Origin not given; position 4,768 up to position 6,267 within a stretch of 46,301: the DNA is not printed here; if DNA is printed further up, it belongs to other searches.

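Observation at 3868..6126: Three-gene module welded onto the 3' end of gyrB: ORC/Cdc6-like ATPase + NYN-cold-shock RNase + CPxC zinc ribbon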

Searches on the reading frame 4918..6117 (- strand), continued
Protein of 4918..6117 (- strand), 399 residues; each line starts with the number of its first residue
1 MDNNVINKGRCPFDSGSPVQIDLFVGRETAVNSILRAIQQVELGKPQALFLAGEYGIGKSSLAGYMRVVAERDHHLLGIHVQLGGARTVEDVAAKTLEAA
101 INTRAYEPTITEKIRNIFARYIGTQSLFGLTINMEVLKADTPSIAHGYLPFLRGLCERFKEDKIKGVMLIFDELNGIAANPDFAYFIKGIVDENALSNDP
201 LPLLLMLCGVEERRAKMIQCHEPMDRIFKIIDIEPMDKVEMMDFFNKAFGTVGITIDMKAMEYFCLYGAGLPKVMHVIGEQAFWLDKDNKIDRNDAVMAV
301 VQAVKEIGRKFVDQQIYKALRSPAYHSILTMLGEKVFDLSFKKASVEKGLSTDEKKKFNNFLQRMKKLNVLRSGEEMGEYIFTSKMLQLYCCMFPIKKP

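Call 18: find_related_loci(query=A1, collection=genome_contigs, flank=6000)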
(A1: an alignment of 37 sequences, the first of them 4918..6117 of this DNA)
Query A1 (399 aa) in genome_contigs; peptide patterns used: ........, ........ (x = any residue, [..] = any of these).
241 stretches matched a pattern; 157 encode a relative of the query (tblastn E <= 1e-3); the best 80 are kept; 80 distinct loci.
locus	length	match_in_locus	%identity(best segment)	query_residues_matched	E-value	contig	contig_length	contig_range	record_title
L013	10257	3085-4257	69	1-393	0e+0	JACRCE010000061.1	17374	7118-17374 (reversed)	MAG: Deltaproteobacteria bacterium isolate NC_groundwater_1638_Pr3_B-0.1um_54_19 SR-2_scaffold_141_1630073, whole genome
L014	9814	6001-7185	61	4-398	3e-169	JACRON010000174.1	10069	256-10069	MAG: Nitrospirae bacterium isolate NC_groundwater_1962_Pr3_S-0.2um_41_9 scaffold_82849, whole genome shotgun sequence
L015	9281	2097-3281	61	4-398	5e-167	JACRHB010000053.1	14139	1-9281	MAG: Nitrospirae bacterium isolate NC_groundwater_1766_Pr3_B-0.1um_47_18 SR-2_scaffold_141_771744, whole genome shotgun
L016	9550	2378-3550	60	1-393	1e-166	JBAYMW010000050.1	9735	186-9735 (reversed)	MAG: Candidatus Omnitrophota bacterium isolate SO_2016_LW1_5 scaffold08931_LW64-88_2016, whole genome shotgun sequence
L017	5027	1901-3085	59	4-398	5e-169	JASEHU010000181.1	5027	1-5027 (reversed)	MAG: bacterium isolate Yes70-31 NODE_181_length_5027_cov_15.101971, whole genome shotgun sequence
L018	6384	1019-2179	61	4-390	8e-165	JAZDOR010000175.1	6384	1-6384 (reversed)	MAG: bacterium isolate MEGAHIT-group-0.789 k141_12331185, whole genome shotgun sequence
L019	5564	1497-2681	61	4-398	1e-165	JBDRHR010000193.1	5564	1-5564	MAG: Nitrospirota bacterium isolate MEGAHIT-group-1.534 k141_13869680, whole genome shotgun sequence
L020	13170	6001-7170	61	3-393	2e-163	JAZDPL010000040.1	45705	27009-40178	MAG: Candidatus Omnitrophota bacterium isolate MEGAHIT-group-0.834 k141_17354783, whole genome shotgun sequence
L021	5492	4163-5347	59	4-398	3e-165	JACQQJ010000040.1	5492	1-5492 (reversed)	MAG: Nitrospinota bacterium isolate NC_groundwater_1330_Ag_S-0.2um_39_55 S_p2_S4_coassembly_k141_695865, whole genome sh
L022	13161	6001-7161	62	5-391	2e-163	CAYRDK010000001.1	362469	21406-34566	MAG TPA_asm: uncultured Planctomycetia bacterium isolate binchicken_co266_257 genome assembly, contig: NODE_29_length_36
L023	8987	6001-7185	61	4-398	1e-162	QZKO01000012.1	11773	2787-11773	MAG: Nitrospiraceae bacterium isolate SURF_11 Ga0104751_1007465, whole genome shotgun sequence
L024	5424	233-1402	59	4-393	1e-164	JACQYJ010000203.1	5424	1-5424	MAG: Deltaproteobacteria bacterium isolate NC_groundwater_1538_Pr4_S-0.65um_48_7 SR1-18-Sp65_coassembly_scaffold_635769,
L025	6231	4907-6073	58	1-391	1e-161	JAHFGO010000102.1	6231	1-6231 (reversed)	MAG: Candidatus Omnitrophota bacterium isolate nzgw317 NODE_8784_length_6232_cov_3.306333, whole genome shotgun sequence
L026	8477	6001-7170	58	4-393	5e-160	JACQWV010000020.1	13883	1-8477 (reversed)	MAG: Elusimicrobia bacterium isolate NC_groundwater_1498_Pr4_B-0.1um_45_12 SR1-18-B1_scaffold_68310, whole genome shotgu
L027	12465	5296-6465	58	4-393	2e-158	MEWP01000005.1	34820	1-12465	MAG: candidate division Zixibacteria bacterium RBG_16_53_22 RBG_16_scaffold_11075, whole genome shotgun sequence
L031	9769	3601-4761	59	7-393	3e-157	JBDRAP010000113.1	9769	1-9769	MAG: bacterium isolate MEGAHIT-group-1.1006 k141_6478635, whole genome shotgun sequence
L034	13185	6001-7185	59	4-398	3e-156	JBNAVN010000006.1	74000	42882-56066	MAG: bacterium isolate Kamch4342-D-MF-039 bin23.fa-6, whole genome shotgun sequence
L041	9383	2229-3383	58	4-393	2e-145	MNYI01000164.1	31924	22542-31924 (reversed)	MAG: Candidatus Desantisbacteria bacterium CG2_30_40_21 cg2_3.0_scaffold_785_c, whole genome shotgun sequence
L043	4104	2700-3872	55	8-398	4e-146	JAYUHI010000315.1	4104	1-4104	MAG: Bacteroidota bacterium isolate GFS_8370 GFS_8370_314, whole genome shotgun sequence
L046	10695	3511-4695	51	2-397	5e-140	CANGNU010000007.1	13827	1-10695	MAG: Rickettsiales bacterium isolate Jr-7aug17-213 genome assembly, contig: Jr-7aug17-213.fna-C7, whole genome shotgun s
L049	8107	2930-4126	51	4-399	3e-138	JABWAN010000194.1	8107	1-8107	MAG: candidate division KSB1 bacterium isolate MAG_5 scaffold_10924, whole genome shotgun sequence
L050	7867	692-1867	52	5-393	1e-137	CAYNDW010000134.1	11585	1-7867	MAG TPA_asm: uncultured Cytophagia bacterium isolate binchicken_co248_448 genome assembly, contig: NODE_7360_length_1158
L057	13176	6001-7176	51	6-393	1e-134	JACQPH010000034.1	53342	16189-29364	MAG: Elusimicrobia bacterium isolate NC_groundwater_1302_Ag_S-0.2um_62_53 S_p2_S4_coassembly_k141_931832, whole genome s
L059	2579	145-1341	51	6-399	4e-141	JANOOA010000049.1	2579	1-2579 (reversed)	MAG: Gammaproteobacteria bacterium isolate VAR_43_metabat_261 VAR_43_k141_3326305, whole genome shotgun sequence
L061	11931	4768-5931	50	7-393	2e-133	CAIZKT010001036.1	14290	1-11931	MAG: uncultured Victivallales bacterium isolate Loc090907-8m_bin-406 genome assembly, contig: bin-406:1036/1064, whole g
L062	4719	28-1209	53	2-393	4e-134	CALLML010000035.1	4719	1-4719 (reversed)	MAG: uncultured bacterium isolate N1_Bin_METABAT__136_sub_1 genome assembly, contig: c_000001566047, whole genome shotgu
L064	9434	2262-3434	50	4-393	2e-131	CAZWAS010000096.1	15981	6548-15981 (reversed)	MAG TPA_asm: uncultured Spirochaetales bacterium isolate binchicken_co135_55 genome assembly, contig: NODE_5557_length_1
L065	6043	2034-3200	50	3-393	8e-132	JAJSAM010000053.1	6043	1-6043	MAG: Planctomycetota bacterium isolate Dive96_bin4.97 k141_3467008, whole genome shotgun sequence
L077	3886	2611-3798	48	7-398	5e-130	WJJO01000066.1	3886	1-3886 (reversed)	MAG: candidate division WOR-3 bacterium isolate RBin_337 k141_657414, whole genome shotgun sequence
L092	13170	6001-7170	47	8-393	5e-123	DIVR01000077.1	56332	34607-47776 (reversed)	MAG TPA_asm: bacterium UBP4_UBA6127 isolate UBA6127 UBA6127_contig_19381, whole genome shotgun sequence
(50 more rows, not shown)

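Call 34: search_solved_structures(query=A1, max_evalue=1)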
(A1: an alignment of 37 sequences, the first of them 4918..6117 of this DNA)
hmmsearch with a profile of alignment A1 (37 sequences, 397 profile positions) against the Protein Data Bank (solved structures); distinct sequences matched with E-value up to 1: 16.
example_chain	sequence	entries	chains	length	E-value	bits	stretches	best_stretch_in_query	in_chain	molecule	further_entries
9m0n_A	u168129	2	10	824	0.00095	21.4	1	20-99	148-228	Tetratricopeptide repeat protein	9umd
1in7_A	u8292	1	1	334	0.009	18.2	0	225-277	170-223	HOLLIDAY JUNCTION DNA HELICASE RUVB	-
1in4_A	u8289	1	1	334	0.01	18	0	228-277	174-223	HOLLIDAY JUNCTION DNA HELICASE RUVB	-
1in5_A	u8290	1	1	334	0.01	18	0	228-277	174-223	HOLLIDAY JUNCTION DNA HELICASE RUVB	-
1in8_A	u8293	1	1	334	0.01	18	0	228-277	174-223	HOLLIDAY JUNCTION DNA HELICASE RUVB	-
1in6_A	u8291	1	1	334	0.04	16.1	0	228-277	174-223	HOLLIDAY JUNCTION DNA HELICASE RUVB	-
2fna_A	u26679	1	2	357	0.096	14.8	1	223-374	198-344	Conserved hypothetical protein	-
4m4w_J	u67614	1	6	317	0.13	14.4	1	39-97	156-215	Primosomal protein DnaI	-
1j7k_A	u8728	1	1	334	0.18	13.9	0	228-275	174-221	HOLLIDAY JUNCTION DNA HELICASE RUVB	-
9n2t_B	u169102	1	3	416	0.2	13.7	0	16-68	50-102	Interferon inducible GTPase 1C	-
9n2q_A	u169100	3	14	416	0.2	13.7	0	16-68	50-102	Interferon inducible GTPase 1C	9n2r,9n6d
2w58_A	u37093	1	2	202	0.21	13.7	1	24-79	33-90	PRIMOSOME COMPONENT (HELICASE LOADER)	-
9n2s_B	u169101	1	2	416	0.29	13.2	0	16-67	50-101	Interferon inducible GTPase 1C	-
4xfk_A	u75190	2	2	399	0.46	12.6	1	275-340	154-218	Putative branched chain amino acid ABC transporter, periplasmic amino acid-binding protein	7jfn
3dzd_A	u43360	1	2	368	0.55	12.3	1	22-74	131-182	Transcriptional regulator (NtrC family)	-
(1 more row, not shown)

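Call 42: predict_structure(alignment_id=A1)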
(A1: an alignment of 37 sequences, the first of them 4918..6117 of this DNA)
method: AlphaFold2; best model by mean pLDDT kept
length: 399 residues; sequences in the alignment: 37
mean_pLDDT: 83.5   pTM: 0.79
mean pLDDT of the five models: 83.5, 77.7, 76.7, 75.5, 74.2
residues with pLDDT >= 90: 128; 70-90: 224; 50-70: 33; < 50: 14
segments of 3 or more residues with pLDDT < 50: 1-6, 16-18, 126-128
pLDDT, mean of each block of 10 residues (from residue 1): 51 60 67 95 95 82 89 93 90 89 79 81 60 75 82 88 93 85 89 90 93 76 73 86 90 93 91 89 91 92 86 84 81 73 86 89 90 90 87 63
secondary structure, 60 per line:
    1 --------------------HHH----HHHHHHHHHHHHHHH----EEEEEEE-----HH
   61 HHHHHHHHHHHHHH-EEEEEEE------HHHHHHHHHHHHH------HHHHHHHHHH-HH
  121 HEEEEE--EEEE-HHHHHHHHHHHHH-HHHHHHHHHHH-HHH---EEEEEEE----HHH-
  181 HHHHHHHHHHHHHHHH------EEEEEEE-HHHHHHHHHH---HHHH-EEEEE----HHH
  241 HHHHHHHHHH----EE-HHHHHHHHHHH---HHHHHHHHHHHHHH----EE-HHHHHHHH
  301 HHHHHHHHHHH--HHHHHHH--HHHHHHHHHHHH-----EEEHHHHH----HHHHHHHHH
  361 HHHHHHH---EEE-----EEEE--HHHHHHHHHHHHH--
elements in order: H28-42 E47-53 H59-74 E76-82 H89-101 H108-117 E122-126 E129-132 H134-146 H148-158 E166-172 H181-196 E203-209 H211-220 H224-227 E229-233 H238-250 H258-268 H272-285 H293-311 H314-320 H323-334 E340-342 H343-347 H352-367 E371-373 E379-382 H385-397

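Call 46: fold_search(model_id=the predicted structure, library=pdb)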
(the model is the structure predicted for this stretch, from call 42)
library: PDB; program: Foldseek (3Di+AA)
matches with E <= 10: 1601; with E <= 0.001: 722
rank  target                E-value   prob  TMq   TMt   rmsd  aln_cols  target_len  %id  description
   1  2qen                  1.4e-09  1.00  0.60  0.67   6.7       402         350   17  The walker-type atpase paby2304 of pyrococcus abyssi (released 2008-07-01)
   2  7jgr_G                1.3e-08  1.00  0.41  0.43  13.0       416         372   10  Structure of Drosophila ORC bound to DNA (84 bp) and Cdc6 (released 2020-09-09)
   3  1w5t_C                2.1e-08  1.00  0.49  0.50  13.6       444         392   11  Structure of the Aeropyrum Pernix ORC2 protein (ADPNP-ADP complexes) (released 2004-10-05)
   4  2qby_A                2.4e-08  1.00  0.49  0.53   8.8       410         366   13  Crystal structure of a heterodimer of Cdc6/Orc1 initiators bound to origin DNA (from S. solfataricus) (released 2007-09-11)
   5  1w5t_A                3.5e-08  1.00  0.53  0.54   7.8       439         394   11  Structure of the Aeropyrum Pernix ORC2 protein (ADPNP-ADP complexes) (released 2004-10-05)
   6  1w5s_B                4.9e-08  1.00  0.54  0.54   8.7       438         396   12  Structure of the Aeropyrum Pernix ORC2 protein (ADP form) (released 2004-10-05)
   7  7jgr_A                6.0e-08  1.00  0.48  0.48  11.5       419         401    9  Structure of Drosophila ORC bound to DNA (84 bp) and Cdc6 (released 2020-09-09)
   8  2qby_B                6.3e-08  1.00  0.47  0.50  11.2       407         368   13  Crystal structure of a heterodimer of Cdc6/Orc1 initiators bound to origin DNA (from S. solfataricus) (released 2007-09-11)
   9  1fnn_A                6.6e-08  1.00  0.51  0.53   9.9       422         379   10  CRYSTAL STRUCTURE OF CDC6P FROM PYROBACULUM AEROPHILUM (released 2000-10-04)
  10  1w5s_A                7.7e-08  1.00  0.54  0.55   7.7       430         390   10  Structure of the Aeropyrum Pernix ORC2 protein (ADP form) (released 2004-10-05)
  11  2v1u_A                7.7e-08  1.00  0.46  0.48  10.7       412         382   13  STRUCTURE OF THE AEROPYRUM PERNIX ORC1 PROTEIN IN COMPLEX WITH DNA (released 2007-09-18)
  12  8s0e_G                9.0e-08  1.00  0.40  0.46  11.7       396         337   10  H. sapiens OCCM bound to double stranded DNA (released 2024-10-02)
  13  8s0e_A                1.3e-07  1.00  0.46  0.50  12.1       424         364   11  H. sapiens OCCM bound to double stranded DNA (released 2024-10-02)
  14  7jpo_D                1.9e-07  1.00  0.44  0.43  12.0       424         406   12  ORC-O1AAA: Human Origin Recognition Complex (ORC) with dynamic/unresolved ORC2 WH (released 2020-09-02)
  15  5v8f_A                2.0e-07  1.00  0.46  0.43  12.7       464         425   10  Structural basis of MCM2-7 replicative helicase loading by ORC-Cdc6 and Cdt1 (released 2017-05-10)
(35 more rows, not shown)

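Call 47: search_protein_families(library=pfam, alignment_id=A3, max_evalue=0.00001)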
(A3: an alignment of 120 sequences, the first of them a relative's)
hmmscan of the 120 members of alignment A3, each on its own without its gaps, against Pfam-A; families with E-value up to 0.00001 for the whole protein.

A. member 1, L007:5350-5979:+ (210 aa): 0 families

B. families by the number of members that match (of 120 scanned): 154 families (the first 25 are shown)
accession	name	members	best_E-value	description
PF00005.33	ABC_tran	4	1.4e-50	ABC transporter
PF02826.25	2-Hacid_dh_C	3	2e-48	D-isomer specific 2-hydroxyacid dehydrogenase, NAD binding domain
PF00850.24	Hist_deacetyl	3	7.4e-35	Histone deacetylase domain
PF08282.18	Hydrolase_3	3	7.1e-14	haloacid dehalogenase-like hydrolase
PF00702.32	Hydrolase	3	7.2e-11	haloacid dehalogenase-like hydrolase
PF02463.25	SMC_N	3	2e-09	RecF/RecN/SMC N terminal domain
PF13419.12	HAD_2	3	6.2e-08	Haloacid dehalogenase-like hydrolase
PF02347.22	GDC-P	2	2.1e-173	Glycine cleavage system P-protein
PF00521.26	DNA_topoisoIV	2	3.5e-162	DNA gyrase/topoisomerase IV, subunit A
PF00437.27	T2SSE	2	8.6e-133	Type II/IV secretion system protein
PF02934.20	GatB_N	2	4.7e-128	GatB/GatE catalytic domain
PF07505.17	DUF5131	2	6.9e-98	Protein of unknown function (DUF5131)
PF17392.7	Urocanase_C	2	2.7e-97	Urocanase C-terminal domain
PF01175.24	Urocanase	2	6.1e-91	Urocanase Rossmann-like domain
PF00158.32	Sigma54_activat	2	2.5e-71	Sigma-54 interaction domain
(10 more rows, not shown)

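Call 48: search_protein_families(library=padloc, alignment_id=A3, max_evalue=1e-10)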
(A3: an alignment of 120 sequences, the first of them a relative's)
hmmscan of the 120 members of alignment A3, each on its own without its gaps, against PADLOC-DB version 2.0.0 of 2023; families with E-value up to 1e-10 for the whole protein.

A. member 1, L007:5350-5979:+ (210 aa): 0 families

B. families by the number of members that match (of 120 scanned): 114 families (the first 25 are shown)
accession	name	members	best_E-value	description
PDLC04135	mad3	5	8e-105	mads_3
PDLC03633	MTase_III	2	1.1e-232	Type III methyltransferase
PDLC03632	MTase_III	2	1.9e-134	Type III methyltransferase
PDLC04639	PDC-M41B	2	1.6e-113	-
PDLC04569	PDC-M30B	2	4.9e-111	-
PDLC03354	MTase_II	2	1e-54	Type II methyltransferase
PDLC03339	MTase_II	2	3.1e-52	Type II methyltransferase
PDLC03300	MTase_II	2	6.5e-50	Type II methyltransferase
PDLC03636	MTase_III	2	3.4e-44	Type III methyltransferase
PDLC03635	MTase_III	2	2.9e-43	Type III methyltransferase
PDLC04140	mad8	2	6.6e-40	mads_8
PDLC03638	MTase_III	2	9.7e-40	Type III methyltransferase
PDLC03634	MTase_III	2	7.2e-39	Type III methyltransferase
PDLC03644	MTase_III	2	1.2e-37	Type III methyltransferase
PDLC03371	MTase_II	2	2.6e-33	Type II methyltransferase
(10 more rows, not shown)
